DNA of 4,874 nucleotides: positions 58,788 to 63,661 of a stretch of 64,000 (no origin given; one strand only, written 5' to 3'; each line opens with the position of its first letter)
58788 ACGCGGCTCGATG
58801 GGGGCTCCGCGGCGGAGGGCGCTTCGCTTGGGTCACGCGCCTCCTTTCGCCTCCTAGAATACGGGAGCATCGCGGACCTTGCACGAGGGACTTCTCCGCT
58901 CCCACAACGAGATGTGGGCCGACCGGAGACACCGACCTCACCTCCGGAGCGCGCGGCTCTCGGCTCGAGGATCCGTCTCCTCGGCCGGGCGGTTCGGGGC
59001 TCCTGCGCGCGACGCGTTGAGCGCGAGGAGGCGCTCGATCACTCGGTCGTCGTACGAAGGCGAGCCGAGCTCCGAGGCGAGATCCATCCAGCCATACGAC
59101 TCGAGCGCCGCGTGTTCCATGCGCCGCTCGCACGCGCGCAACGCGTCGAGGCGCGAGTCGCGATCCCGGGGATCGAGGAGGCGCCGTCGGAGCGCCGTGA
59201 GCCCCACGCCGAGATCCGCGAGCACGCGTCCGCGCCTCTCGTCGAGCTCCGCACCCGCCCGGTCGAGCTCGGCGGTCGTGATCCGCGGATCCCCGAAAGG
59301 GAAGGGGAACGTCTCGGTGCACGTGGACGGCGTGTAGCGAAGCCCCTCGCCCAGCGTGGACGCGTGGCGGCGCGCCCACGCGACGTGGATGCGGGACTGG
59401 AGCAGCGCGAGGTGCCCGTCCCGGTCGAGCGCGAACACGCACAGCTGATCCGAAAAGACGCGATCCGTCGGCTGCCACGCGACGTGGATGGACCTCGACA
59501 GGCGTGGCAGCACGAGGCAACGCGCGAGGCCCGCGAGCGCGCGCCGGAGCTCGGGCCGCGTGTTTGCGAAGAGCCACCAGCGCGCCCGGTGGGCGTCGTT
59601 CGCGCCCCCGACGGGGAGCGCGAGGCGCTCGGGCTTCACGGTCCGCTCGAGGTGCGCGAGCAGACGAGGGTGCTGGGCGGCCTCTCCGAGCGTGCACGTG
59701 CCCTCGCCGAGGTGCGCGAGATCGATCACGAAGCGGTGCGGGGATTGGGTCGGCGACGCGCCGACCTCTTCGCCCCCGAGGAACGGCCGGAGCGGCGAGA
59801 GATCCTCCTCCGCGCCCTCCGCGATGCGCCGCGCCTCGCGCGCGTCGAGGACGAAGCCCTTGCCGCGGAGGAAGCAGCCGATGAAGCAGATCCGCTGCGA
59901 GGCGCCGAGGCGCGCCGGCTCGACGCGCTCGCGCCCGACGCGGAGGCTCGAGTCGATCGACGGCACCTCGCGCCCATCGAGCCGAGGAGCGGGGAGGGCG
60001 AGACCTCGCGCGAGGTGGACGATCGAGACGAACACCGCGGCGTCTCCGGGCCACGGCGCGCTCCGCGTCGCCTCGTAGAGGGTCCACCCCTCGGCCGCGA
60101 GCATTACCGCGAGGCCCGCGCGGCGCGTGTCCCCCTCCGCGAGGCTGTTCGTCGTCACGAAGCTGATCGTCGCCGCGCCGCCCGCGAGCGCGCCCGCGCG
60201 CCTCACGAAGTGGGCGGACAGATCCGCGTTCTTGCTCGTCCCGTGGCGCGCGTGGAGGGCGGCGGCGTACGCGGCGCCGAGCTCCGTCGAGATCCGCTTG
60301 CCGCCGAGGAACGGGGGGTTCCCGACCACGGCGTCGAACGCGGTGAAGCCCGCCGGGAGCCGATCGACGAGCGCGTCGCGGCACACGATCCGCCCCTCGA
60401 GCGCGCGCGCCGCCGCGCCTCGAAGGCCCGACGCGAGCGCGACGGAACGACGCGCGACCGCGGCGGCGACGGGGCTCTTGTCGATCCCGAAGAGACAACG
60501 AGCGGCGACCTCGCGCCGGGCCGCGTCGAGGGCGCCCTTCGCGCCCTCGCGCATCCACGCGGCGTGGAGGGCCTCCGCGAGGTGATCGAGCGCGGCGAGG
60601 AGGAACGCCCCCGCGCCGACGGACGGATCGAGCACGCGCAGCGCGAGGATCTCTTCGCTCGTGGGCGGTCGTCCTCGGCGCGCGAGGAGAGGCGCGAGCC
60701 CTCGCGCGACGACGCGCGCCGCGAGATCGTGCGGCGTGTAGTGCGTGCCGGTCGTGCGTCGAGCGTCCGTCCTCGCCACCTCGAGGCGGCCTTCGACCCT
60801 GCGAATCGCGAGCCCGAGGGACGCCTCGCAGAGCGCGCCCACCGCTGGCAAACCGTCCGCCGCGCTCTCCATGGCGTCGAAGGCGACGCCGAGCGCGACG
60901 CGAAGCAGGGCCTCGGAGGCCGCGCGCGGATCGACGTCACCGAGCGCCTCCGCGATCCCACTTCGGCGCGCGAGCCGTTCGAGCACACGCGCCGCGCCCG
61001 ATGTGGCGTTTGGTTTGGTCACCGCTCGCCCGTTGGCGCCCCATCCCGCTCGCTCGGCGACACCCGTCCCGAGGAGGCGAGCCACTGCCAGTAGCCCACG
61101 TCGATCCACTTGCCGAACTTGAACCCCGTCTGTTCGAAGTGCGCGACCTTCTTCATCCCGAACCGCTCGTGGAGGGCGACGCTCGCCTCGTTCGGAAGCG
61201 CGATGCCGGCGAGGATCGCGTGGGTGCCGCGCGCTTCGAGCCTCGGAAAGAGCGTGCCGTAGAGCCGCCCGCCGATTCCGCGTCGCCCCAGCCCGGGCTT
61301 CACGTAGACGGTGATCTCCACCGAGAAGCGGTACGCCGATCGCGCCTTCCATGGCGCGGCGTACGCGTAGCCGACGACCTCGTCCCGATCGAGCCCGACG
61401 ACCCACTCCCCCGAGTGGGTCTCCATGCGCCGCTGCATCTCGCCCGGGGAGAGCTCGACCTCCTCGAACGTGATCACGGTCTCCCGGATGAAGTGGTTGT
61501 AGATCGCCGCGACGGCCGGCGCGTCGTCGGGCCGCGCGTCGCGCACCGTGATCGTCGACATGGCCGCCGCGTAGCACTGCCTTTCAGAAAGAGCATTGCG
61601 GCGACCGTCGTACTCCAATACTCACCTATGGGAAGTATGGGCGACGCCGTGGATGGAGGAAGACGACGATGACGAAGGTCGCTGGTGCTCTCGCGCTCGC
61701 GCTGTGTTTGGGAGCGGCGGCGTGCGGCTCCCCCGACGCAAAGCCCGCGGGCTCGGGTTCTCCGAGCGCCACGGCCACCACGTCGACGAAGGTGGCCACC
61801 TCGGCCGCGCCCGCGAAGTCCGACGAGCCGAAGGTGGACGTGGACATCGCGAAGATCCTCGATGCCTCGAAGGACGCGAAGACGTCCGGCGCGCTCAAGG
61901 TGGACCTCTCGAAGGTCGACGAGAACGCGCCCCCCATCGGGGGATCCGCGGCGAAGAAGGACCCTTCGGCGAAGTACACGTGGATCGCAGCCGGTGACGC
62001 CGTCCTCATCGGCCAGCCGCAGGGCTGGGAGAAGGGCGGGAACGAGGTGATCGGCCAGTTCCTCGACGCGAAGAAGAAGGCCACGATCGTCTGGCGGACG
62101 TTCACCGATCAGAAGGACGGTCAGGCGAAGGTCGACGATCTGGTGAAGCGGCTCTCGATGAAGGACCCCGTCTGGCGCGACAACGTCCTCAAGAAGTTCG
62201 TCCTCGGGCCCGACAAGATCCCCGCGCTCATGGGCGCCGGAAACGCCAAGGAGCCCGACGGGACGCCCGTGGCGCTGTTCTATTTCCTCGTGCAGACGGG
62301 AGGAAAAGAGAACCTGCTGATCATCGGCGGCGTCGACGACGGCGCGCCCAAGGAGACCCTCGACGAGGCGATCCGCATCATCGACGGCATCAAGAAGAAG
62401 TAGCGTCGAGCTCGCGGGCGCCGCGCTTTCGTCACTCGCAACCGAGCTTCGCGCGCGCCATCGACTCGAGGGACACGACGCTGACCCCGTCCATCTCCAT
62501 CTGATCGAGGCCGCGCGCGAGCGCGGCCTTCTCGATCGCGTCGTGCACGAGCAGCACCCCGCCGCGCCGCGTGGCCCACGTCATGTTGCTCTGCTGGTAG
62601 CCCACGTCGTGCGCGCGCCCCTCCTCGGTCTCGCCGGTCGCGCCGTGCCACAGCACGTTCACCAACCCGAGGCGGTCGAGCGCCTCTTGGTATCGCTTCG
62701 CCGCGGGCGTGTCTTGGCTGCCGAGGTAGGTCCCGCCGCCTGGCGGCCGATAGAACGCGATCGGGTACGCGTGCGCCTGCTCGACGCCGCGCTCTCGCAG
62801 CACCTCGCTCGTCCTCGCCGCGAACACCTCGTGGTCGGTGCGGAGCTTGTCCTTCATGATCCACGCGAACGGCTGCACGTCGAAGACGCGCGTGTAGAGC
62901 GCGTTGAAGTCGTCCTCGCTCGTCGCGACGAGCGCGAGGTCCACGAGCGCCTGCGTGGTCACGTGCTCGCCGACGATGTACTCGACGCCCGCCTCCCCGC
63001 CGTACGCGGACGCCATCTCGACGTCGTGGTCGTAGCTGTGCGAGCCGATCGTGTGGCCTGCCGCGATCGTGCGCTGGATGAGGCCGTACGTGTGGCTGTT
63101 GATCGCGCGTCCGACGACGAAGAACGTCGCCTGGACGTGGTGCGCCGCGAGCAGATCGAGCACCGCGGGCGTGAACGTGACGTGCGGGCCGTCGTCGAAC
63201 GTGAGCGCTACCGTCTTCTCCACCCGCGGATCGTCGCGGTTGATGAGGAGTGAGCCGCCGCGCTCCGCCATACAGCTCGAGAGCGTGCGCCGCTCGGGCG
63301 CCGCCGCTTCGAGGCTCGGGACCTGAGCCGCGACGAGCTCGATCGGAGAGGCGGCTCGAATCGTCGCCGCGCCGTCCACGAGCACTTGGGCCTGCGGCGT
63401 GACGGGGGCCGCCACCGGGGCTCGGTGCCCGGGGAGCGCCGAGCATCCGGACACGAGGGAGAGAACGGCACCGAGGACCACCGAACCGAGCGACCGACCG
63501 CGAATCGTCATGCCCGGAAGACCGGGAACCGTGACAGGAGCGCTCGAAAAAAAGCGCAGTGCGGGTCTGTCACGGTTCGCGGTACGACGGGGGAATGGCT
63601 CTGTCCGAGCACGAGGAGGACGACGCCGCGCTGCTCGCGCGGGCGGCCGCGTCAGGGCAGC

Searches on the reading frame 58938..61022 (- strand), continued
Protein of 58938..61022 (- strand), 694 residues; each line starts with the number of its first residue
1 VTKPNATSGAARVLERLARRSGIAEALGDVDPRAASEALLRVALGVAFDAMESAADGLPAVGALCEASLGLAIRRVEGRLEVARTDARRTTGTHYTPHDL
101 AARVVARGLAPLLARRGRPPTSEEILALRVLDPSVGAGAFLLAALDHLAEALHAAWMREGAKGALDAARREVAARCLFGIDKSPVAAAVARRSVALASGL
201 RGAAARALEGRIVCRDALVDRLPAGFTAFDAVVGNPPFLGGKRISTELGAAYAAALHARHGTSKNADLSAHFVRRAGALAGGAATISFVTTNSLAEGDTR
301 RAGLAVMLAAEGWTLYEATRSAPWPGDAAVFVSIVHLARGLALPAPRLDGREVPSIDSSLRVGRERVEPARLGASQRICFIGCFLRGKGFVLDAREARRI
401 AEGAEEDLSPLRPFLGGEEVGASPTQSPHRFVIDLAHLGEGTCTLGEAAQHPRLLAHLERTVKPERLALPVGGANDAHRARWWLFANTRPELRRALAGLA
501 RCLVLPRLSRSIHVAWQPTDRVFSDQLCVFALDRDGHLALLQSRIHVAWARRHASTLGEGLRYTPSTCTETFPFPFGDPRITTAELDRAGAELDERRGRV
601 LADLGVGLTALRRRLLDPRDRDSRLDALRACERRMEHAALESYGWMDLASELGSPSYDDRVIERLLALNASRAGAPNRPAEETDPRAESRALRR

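Call 80: search_protein_families(library=pfam, proteins=[L089:2087-2950:+, L002:9137-9643:+], max_evalue=0.01)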
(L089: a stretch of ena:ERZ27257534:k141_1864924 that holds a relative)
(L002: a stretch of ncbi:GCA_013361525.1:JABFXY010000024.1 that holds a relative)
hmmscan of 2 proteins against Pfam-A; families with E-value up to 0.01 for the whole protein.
L089:2087-2950:+ (287 aa): 0 families

L002:9137-9643:+ (168 aa): 3 families
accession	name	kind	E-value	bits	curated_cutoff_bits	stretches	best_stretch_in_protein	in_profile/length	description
PF14279.12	HNH_5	-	1.3e-14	54.3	27.5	1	83-137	1-55/56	HNH endonuclease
PF01844.29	HNH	-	2.7e-11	43.9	21.4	1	83-125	1-44/47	HNH endonuclease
PF13395.12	HNH_4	-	0.00016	22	22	1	91-130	15-53/54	HNH endonuclease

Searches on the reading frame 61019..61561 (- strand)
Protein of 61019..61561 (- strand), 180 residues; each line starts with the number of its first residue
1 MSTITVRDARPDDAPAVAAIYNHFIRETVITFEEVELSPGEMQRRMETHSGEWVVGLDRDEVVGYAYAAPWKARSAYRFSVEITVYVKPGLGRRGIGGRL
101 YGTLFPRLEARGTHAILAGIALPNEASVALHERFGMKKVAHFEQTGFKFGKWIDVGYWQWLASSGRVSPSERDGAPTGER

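Call 5: search_protein_families(library=pfam, proteins=[window:61019-61561:-], max_evalue=0.01)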
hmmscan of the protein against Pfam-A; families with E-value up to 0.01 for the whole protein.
window:61019-61561:- (180 aa): 5 families
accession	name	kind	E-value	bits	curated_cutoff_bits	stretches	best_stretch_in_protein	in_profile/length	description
PF13420.13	Acetyltransf_4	-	4.6e-14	53.2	24.3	1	7-154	2-152/155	Acetyltransferase (GNAT) domain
PF00583.31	Acetyltransf_1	-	2.6e-12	47.5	20.7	1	20-136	4-116/116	Acetyltransferase (GNAT) family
PF13302.13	Acetyltransf_3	-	3.3e-06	28.3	25.4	1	4-137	2-138/138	Acetyltransferase (GNAT) domain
PF08445.16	FR47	-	0.00052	20.4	22.1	1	84-140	26-81/86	FR47-like protein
PF13508.13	Acetyltransf_7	-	0.0008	20.2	27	1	53-135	5-81/84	Acetyltransferase (GNAT) domain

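Call 6: search_protein_families(library=padloc, proteins=[window:61019-61561:-], max_evalue=0.01)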
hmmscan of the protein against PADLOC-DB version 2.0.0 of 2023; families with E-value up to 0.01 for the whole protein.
window:61019-61561:- (180 aa): 0 families

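Call 7: search_protein_families(library=ncbifam, proteins=[window:61019-61561:-], max_evalue=0.01)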
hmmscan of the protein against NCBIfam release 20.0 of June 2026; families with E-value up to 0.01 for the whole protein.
window:61019-61561:- (180 aa): 4 families
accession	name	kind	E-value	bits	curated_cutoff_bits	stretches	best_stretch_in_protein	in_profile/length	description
NF040504.1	resist_ArsN1b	equivalog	1.7e-58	196.9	210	1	6-160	1-157/159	arsinothricin resistance N-acetyltransferase ArsN1 family B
NF040502.1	PPT_acetyltrans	equivalog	9.5e-41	139.5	300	1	4-160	8-166/183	phosphinothricin N-acetyltransferase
NF040503.1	resist_ArsN1a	equivalog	1.3e-24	86.8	170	1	6-155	1-152/159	arsinothricin resistance N-acetyltransferase ArsN1 family A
TIGR01575.1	rimI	equivalog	5.6e-05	23.3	86.4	1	38-140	19-116/132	ribosomal protein S18-alanine N-acetyltransferase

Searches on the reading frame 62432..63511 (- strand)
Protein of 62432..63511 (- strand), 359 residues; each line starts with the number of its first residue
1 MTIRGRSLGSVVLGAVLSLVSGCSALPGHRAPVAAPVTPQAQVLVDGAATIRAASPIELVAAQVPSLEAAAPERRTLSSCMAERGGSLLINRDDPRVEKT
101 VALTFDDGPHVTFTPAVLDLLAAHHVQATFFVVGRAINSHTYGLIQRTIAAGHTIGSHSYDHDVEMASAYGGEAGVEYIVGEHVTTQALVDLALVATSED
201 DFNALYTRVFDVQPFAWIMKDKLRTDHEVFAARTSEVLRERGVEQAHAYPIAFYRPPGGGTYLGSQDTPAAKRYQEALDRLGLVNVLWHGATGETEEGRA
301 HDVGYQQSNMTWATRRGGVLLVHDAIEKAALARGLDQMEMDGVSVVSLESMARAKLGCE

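Call 23: search_protein_families(library=pfam, proteins=[window:62432-63511:-], max_evalue=0.001)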
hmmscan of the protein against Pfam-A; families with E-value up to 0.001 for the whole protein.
window:62432-63511:- (359 aa): 1 family
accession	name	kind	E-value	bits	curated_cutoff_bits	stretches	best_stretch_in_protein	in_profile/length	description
PF01522.26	Polysacc_deac_1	-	1.1e-20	74.2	23.1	1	96-163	4-69/124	Polysaccharide deacetylase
